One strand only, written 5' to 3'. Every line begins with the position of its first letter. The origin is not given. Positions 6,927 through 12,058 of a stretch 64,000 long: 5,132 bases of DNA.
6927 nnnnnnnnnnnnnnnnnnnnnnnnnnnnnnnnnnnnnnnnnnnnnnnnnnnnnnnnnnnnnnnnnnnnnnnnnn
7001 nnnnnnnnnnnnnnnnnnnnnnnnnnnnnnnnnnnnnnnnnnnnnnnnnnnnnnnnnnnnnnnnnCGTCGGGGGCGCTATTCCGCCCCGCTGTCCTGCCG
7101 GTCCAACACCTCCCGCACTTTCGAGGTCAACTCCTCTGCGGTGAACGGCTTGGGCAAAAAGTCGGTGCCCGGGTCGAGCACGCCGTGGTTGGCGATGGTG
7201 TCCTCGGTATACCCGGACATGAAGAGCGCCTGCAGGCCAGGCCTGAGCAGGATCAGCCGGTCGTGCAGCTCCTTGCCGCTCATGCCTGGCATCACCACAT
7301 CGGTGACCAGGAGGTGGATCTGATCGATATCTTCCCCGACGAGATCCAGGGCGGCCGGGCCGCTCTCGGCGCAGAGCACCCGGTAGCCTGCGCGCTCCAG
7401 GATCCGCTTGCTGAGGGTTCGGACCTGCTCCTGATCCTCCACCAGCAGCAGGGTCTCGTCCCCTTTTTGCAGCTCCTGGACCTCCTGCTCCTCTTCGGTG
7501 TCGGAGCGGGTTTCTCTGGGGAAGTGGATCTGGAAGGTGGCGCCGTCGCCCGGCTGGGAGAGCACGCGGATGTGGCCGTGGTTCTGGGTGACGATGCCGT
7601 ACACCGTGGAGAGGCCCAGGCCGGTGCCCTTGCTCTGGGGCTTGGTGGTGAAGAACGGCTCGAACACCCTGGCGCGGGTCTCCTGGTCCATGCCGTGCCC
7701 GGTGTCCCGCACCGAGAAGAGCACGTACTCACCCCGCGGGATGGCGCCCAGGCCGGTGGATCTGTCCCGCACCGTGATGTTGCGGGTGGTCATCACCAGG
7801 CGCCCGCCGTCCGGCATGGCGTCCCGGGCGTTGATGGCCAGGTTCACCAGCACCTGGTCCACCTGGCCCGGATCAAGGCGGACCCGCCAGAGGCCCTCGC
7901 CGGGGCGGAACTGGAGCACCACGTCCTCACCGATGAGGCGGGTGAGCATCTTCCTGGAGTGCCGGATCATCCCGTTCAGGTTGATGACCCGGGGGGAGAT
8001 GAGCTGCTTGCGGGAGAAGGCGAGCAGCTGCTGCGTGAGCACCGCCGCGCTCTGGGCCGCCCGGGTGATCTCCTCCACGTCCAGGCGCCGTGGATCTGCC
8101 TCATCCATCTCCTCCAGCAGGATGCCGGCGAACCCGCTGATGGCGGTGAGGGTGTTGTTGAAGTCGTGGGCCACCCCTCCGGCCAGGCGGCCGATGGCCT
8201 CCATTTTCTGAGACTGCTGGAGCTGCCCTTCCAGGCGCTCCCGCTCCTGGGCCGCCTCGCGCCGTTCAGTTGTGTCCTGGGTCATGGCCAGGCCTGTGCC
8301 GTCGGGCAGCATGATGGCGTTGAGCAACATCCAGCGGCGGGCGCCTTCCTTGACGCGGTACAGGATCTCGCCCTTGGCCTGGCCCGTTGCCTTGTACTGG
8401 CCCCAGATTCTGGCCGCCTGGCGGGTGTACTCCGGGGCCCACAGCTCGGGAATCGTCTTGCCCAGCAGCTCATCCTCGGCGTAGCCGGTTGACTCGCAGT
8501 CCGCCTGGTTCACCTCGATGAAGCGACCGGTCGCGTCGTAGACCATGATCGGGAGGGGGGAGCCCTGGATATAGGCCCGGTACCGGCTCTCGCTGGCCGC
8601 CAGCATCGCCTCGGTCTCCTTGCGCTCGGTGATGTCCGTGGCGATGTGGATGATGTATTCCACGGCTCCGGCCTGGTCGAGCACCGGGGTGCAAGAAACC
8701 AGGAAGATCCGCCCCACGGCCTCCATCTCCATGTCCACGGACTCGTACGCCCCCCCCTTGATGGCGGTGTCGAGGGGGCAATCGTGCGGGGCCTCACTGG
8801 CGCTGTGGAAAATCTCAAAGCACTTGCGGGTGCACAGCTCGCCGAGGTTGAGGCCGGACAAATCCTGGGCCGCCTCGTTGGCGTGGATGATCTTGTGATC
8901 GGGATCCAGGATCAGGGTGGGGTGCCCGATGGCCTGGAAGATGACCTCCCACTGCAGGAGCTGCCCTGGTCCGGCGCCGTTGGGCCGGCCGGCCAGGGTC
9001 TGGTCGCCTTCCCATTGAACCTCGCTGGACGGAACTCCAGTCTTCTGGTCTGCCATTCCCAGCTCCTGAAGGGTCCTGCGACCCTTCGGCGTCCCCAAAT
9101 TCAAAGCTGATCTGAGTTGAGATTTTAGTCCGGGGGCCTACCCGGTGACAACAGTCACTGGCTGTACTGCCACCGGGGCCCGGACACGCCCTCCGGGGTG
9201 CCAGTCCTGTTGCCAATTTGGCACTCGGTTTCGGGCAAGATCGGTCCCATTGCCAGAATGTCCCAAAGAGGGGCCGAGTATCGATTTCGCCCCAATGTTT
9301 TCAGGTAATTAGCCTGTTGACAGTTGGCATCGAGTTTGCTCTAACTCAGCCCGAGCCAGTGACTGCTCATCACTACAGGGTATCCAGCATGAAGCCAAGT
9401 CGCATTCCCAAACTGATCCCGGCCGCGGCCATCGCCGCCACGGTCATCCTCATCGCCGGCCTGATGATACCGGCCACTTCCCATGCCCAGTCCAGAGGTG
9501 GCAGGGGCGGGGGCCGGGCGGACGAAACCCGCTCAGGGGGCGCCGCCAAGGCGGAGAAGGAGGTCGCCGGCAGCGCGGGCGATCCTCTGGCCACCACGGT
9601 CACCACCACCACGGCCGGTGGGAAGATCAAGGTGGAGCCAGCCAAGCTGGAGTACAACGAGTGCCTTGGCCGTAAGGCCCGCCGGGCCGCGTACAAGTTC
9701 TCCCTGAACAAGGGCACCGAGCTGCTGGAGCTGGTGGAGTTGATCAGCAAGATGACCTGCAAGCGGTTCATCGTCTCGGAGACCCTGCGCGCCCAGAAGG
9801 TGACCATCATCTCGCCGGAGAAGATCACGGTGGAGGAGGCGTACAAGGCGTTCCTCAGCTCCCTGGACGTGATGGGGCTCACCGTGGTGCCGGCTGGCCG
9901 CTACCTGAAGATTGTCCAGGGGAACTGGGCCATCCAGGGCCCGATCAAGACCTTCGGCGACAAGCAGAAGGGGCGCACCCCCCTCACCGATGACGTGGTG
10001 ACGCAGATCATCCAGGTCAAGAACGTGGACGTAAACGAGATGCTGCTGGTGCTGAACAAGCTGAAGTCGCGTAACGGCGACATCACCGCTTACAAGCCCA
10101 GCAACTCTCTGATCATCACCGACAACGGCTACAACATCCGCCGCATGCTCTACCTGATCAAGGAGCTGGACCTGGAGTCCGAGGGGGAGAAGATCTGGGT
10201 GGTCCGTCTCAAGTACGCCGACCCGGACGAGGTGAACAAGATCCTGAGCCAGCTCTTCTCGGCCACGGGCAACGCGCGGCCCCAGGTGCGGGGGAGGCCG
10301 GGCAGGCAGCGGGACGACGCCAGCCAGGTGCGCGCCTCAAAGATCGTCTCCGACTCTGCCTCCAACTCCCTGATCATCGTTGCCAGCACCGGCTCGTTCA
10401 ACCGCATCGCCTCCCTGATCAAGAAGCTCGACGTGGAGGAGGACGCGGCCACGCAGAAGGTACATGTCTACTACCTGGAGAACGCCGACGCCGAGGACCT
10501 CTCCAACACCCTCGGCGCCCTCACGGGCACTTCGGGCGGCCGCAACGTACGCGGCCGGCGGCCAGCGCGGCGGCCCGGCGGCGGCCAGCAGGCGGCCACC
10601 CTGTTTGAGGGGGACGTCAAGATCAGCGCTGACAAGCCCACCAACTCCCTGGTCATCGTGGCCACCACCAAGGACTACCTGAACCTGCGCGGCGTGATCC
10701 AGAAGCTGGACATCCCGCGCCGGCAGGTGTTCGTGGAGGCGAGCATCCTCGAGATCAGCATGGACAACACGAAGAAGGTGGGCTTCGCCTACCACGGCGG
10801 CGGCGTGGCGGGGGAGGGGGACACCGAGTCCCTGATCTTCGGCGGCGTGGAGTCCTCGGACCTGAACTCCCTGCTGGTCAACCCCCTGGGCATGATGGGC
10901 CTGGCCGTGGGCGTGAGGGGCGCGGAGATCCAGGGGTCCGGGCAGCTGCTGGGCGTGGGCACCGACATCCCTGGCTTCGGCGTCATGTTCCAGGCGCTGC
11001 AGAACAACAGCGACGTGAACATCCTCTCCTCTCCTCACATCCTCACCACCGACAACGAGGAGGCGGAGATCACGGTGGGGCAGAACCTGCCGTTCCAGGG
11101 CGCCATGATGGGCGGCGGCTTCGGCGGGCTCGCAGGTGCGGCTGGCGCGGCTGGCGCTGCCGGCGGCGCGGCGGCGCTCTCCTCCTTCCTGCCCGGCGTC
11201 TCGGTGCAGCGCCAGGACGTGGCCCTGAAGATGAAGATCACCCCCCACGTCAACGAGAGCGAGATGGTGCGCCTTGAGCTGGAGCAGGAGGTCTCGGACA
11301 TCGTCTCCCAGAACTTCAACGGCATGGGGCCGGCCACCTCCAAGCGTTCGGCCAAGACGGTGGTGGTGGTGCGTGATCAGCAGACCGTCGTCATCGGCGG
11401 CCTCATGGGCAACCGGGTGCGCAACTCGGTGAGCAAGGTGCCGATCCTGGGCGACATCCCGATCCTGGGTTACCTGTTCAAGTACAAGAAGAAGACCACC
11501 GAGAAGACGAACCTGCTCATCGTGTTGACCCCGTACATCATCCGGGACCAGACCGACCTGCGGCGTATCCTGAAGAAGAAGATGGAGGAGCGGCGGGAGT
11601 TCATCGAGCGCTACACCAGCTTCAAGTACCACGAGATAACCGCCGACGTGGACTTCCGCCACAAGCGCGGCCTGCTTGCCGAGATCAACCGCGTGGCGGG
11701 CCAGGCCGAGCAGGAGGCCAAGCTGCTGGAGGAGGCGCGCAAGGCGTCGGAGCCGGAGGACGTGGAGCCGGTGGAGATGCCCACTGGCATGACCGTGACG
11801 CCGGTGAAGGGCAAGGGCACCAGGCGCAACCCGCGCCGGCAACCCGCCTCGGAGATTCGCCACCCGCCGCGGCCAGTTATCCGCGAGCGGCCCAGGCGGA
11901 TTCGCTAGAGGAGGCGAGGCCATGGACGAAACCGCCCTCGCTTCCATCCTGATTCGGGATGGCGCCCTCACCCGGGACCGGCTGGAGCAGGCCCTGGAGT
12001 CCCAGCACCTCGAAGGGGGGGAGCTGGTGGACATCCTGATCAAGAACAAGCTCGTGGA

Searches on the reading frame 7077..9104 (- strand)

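Call 28: search_protein_families(library=pfam, proteins=[window:7077-9104:-], max_evalue=0.00001)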
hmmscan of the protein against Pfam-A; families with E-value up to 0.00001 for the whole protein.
window:7077-9104:- (675 aa): 8 families
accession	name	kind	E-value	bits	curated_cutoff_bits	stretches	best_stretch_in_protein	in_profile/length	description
PF08448.16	PAS_4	-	3.8e-28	98.3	23.1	2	58-163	3-110/110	PAS fold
PF13426.13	PAS_9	-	2.4e-20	73.2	27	2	62-160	3-103/103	PAS domain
PF02518.31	HATPase_c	-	2.9e-20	73.2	26.4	1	411-531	2-110/111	Histidine kinase-, DNA gyrase B-, and HSP90-like ATPase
PF00989.32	PAS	-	3.2e-20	72.6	22.6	2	174-271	2-101/113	PAS fold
PF00072.30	Response_reg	-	2.6e-17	63.4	30.2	1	553-664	2-111/111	Response regulator receiver domain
PF13188.13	PAS_8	-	1.6e-11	44.1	21.8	0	174-226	2-55/65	PAS domain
PF00512.31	HisKA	-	4.9e-09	36.5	26.9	1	305-367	3-64/66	His Kinase A (phospho-acceptor) domain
PF08447.18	PAS_3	-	9e-06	26.3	25.6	0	196-263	2-72/89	PAS fold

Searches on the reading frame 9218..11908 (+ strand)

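Call 28: search_protein_families(library=pfam, proteins=[window:9218-11908:+], max_evalue=0.00001)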
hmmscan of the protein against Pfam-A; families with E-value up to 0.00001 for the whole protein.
window:9218-11908:+ (896 aa): 3 families
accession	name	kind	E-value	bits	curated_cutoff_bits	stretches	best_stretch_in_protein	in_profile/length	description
PF00263.26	Secretin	-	6.2e-47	159.8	27.5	1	593-776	1-169/169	Bacterial type II and III secretion system protein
PF03958.22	Secretin_N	-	1.1e-36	125.2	28.2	3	415-503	1-69/69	Bacterial type II/III secretion system short domain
PF21305.2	type_II_gspD_N0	-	2.2e-14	53.5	27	1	166-232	5-71/71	GspD-like, N0 domain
